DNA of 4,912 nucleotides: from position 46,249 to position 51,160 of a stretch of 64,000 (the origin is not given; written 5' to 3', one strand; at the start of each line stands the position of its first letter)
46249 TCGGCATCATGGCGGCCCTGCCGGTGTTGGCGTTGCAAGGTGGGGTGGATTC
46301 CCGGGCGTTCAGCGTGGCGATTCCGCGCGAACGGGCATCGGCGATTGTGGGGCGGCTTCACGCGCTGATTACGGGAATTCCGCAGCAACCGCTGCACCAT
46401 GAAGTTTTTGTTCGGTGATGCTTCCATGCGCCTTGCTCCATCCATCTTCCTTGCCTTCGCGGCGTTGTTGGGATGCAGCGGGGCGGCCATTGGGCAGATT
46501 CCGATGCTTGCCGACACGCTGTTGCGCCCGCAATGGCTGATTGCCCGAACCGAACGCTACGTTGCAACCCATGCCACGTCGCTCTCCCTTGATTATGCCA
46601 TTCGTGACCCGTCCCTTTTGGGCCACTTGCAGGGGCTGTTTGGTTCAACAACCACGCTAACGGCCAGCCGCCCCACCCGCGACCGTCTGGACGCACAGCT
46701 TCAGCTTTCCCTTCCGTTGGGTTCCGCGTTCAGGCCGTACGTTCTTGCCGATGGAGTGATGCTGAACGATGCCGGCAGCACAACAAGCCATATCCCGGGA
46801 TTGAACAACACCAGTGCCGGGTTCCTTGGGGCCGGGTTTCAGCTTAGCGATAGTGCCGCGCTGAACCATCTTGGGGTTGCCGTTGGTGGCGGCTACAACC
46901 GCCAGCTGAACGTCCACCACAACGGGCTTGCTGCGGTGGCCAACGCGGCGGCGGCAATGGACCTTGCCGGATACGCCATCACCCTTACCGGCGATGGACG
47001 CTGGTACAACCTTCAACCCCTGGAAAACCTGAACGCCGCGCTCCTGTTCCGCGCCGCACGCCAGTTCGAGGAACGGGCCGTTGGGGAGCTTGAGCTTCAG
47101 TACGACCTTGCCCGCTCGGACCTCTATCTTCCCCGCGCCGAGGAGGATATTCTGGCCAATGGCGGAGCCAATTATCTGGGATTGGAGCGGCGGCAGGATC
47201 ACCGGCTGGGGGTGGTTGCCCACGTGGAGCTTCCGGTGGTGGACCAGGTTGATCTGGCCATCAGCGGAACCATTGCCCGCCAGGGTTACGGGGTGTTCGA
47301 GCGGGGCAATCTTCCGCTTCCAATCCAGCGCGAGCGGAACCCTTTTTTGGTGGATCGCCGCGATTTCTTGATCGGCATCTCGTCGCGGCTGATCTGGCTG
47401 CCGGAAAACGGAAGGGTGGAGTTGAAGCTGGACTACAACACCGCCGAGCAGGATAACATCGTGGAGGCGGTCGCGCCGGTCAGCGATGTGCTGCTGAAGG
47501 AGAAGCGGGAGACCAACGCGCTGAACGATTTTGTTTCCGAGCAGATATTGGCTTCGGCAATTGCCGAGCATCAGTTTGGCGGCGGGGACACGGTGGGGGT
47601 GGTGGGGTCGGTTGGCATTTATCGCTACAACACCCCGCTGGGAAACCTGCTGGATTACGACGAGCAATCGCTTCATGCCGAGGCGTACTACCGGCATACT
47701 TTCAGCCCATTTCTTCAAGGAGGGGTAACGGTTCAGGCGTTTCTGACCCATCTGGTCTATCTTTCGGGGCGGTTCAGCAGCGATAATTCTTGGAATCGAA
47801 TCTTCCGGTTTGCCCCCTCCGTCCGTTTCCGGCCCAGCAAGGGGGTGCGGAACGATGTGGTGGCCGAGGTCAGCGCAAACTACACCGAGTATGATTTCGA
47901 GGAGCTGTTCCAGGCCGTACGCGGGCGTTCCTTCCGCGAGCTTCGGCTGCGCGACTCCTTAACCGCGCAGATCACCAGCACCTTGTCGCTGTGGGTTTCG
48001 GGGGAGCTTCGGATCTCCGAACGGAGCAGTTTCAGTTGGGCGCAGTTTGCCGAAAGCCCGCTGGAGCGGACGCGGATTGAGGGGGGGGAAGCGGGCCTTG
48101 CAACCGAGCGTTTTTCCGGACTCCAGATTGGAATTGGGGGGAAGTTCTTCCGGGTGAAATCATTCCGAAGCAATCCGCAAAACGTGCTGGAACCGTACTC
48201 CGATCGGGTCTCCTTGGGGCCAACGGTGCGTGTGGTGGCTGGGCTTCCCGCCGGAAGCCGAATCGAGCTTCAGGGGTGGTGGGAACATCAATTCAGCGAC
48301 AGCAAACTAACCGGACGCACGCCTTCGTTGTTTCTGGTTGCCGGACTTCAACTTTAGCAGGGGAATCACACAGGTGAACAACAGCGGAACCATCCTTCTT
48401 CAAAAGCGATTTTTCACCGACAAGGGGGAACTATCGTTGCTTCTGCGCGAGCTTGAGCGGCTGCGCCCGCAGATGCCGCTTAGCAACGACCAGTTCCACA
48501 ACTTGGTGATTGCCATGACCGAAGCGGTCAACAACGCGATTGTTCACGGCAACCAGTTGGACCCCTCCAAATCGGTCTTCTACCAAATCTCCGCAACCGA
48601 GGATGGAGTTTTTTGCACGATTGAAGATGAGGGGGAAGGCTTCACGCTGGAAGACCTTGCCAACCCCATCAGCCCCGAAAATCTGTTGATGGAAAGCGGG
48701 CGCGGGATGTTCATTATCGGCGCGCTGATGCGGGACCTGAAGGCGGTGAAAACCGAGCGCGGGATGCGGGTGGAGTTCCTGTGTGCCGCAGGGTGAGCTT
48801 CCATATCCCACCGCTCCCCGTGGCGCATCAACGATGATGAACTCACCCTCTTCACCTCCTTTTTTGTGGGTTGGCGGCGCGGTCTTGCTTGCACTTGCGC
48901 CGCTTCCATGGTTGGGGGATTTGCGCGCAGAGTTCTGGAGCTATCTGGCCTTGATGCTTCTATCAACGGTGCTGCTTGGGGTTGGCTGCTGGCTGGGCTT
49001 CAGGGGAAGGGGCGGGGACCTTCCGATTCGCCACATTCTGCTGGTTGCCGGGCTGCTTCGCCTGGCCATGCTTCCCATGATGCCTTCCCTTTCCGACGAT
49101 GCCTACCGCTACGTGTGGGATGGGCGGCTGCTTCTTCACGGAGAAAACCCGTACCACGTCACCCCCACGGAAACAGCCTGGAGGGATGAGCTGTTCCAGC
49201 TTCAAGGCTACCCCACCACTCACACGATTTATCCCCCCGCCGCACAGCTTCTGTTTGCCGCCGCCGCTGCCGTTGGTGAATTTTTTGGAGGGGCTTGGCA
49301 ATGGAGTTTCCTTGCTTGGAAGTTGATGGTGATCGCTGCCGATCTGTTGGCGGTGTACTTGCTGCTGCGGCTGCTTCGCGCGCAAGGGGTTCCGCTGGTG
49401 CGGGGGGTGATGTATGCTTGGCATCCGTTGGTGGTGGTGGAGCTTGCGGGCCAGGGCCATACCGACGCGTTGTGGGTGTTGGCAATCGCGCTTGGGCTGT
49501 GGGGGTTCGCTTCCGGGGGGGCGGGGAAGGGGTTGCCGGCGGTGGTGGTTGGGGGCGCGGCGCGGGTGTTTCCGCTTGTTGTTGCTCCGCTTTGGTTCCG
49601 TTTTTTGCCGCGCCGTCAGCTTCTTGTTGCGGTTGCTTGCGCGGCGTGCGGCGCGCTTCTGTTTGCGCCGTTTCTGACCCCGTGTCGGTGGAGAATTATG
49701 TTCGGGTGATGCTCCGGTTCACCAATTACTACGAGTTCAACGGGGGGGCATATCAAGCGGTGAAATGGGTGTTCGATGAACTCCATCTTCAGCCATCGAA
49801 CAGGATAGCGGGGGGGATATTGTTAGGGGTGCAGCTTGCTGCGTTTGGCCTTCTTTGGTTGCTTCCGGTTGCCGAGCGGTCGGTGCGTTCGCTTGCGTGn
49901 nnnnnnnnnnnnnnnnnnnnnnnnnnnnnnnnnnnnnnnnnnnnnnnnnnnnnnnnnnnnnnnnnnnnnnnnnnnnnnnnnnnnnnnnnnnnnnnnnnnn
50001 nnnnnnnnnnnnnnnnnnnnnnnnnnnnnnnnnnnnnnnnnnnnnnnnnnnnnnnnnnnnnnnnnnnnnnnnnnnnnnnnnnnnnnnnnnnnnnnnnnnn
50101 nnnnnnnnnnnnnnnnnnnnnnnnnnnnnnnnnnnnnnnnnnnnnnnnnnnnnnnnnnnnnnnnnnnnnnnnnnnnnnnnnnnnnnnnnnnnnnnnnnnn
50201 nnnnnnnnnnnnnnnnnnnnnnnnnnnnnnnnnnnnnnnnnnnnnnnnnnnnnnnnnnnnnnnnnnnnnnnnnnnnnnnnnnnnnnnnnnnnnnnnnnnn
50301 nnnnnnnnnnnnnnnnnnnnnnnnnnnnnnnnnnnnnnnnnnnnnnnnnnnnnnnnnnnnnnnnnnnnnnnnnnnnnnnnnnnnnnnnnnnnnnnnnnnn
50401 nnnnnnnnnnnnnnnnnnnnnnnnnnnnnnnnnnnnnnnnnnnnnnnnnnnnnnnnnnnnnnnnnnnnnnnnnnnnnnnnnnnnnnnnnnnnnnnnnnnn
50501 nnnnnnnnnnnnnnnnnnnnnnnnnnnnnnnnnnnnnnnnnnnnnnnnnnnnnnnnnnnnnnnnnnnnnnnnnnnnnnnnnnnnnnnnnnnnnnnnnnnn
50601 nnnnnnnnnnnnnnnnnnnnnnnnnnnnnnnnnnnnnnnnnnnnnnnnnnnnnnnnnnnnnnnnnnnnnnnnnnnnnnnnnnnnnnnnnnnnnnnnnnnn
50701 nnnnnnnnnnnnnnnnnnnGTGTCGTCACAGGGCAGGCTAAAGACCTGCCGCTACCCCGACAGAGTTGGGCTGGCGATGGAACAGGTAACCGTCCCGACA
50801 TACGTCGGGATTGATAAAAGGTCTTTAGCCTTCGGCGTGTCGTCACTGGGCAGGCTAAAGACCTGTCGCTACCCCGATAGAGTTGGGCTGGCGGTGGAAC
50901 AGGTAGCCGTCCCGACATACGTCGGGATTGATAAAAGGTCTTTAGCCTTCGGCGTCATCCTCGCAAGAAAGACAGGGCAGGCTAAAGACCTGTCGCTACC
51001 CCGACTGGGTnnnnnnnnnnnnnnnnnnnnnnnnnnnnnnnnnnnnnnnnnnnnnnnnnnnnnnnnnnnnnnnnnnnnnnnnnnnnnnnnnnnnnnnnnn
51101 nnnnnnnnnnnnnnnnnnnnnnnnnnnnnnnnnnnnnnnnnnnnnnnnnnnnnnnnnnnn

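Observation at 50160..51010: Tandem array of about 8 copies of a 118-bp repeat folding into three hairpins, with alternative stems preserving a UAAAGA loop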

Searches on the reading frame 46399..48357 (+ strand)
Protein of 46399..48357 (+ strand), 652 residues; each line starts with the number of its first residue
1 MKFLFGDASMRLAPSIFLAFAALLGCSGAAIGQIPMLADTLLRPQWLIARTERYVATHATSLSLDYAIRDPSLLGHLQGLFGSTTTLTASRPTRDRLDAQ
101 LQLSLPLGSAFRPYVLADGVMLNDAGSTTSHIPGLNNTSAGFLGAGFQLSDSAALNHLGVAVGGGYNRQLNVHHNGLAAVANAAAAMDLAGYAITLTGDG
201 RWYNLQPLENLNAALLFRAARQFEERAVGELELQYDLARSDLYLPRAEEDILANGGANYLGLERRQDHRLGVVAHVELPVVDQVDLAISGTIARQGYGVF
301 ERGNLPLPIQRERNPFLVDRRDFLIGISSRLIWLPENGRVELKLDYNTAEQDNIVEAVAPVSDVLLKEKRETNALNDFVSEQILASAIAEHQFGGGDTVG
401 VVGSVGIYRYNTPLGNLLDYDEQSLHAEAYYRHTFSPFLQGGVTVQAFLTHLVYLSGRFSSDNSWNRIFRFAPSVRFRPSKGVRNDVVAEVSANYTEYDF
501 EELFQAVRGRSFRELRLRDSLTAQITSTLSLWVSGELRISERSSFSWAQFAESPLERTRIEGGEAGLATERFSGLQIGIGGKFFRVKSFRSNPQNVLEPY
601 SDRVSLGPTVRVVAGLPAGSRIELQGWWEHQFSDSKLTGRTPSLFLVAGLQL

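Call 17: search_protein_families(library=pfam, proteins=[window:46399-48357:+], max_evalue=0.01)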
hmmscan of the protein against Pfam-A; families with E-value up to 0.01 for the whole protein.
window:46399-48357:+ (652 aa): 0 families

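Call 20: find_encoding_contigs(protein=window:46399-48357:+, flank=10000, max_places=10)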
Protein window:46399-48357:+ (652 aa): 4 contigs read that carry it; 4 places shown.
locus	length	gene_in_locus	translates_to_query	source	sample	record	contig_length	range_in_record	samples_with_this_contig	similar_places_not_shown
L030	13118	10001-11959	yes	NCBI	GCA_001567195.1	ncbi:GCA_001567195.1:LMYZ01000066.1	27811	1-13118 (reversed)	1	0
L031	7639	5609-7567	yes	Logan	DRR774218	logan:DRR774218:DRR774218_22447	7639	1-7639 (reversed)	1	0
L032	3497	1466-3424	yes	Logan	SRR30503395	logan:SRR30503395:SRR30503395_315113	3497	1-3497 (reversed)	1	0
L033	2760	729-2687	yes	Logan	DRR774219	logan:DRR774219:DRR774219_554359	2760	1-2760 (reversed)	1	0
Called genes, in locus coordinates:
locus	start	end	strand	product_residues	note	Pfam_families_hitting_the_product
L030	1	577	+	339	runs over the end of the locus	PF13524:Glyco_trans_1_2 (faint), PF00534:Glycos_transf_1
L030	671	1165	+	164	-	-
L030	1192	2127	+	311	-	PF01969:Ni_insertion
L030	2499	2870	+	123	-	PF07099:DUF1361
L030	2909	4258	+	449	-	PF03721:UDPG_MGDP_dh_N, PF00984:UDPG_MGDP_dh, PF03720:UDPG_MGDP_dh_C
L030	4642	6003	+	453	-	PF01595:CNNM, PF00571:CBS (weak), PF03471:CorC_HlyC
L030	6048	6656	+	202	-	PF00133:tRNA-synt_1, PF09334:tRNA-synt_1g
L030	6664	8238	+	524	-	PF09334:tRNA-synt_1g, PF08264:Anticodon_1, PF19303:Anticodon_3, PF01588:tRNA_bind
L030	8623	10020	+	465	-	PF00696:AA_kinase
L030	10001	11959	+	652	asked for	-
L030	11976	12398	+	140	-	PF13581:HATPase_c_2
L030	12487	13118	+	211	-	PF26314:MptA_B_family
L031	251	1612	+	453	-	PF01595:CNNM, PF00571:CBS (weak), PF03471:CorC_HlyC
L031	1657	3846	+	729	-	PF00133:tRNA-synt_1, PF01406:tRNA-synt_1e (faint), PF09334:tRNA-synt_1g, PF08264:Anticodon_1, PF19303:Anticodon_3, PF01588:tRNA_bind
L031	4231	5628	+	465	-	PF00696:AA_kinase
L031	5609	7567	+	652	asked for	-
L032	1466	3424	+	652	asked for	-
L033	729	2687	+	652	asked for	-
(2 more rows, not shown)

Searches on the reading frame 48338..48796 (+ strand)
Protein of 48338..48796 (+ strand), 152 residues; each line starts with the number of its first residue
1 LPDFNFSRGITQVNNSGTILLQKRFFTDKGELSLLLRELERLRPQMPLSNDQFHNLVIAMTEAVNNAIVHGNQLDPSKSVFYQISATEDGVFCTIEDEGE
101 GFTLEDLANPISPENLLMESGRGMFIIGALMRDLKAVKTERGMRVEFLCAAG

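Call 17: search_protein_families(library=pfam, proteins=[window:48338-48796:+], max_evalue=0.01)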
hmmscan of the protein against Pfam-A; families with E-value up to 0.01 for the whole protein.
window:48338-48796:+ (152 aa): 2 families
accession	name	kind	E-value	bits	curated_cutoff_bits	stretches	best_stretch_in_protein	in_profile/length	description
PF13581.12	HATPase_c_2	-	2.3e-19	70.1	27.4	1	29-146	5-124/127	Histidine kinase-like ATPase domain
PF02518.31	HATPase_c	-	8.4e-05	23.4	26.4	1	56-128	6-81/111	Histidine kinase-, DNA gyrase B-, and HSP90-like ATPase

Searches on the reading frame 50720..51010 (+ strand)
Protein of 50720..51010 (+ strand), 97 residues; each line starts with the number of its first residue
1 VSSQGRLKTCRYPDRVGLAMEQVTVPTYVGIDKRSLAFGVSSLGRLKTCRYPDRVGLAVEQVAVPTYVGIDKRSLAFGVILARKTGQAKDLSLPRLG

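Call 42: find_homologous_proteins(query=window:50720-51010:+, max_evalue=0.001)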
Query seq(97 aa) (97 aa): 1 proteins with E <= 0.001 among 101 candidates.
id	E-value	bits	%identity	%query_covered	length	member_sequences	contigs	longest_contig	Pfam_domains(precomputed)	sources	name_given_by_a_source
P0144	2.4e-41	157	99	80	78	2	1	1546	-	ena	-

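Call 43: find_encoding_contigs(protein=P0144, flank=5000, max_places=5)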
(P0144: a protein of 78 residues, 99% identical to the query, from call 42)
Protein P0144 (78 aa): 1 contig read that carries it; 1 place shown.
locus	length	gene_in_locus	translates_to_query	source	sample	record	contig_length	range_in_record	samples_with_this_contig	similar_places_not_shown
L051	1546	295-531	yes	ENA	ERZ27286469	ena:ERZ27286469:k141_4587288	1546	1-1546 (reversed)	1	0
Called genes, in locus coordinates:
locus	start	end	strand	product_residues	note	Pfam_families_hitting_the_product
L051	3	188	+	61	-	?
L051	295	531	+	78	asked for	-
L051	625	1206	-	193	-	-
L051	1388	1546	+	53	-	?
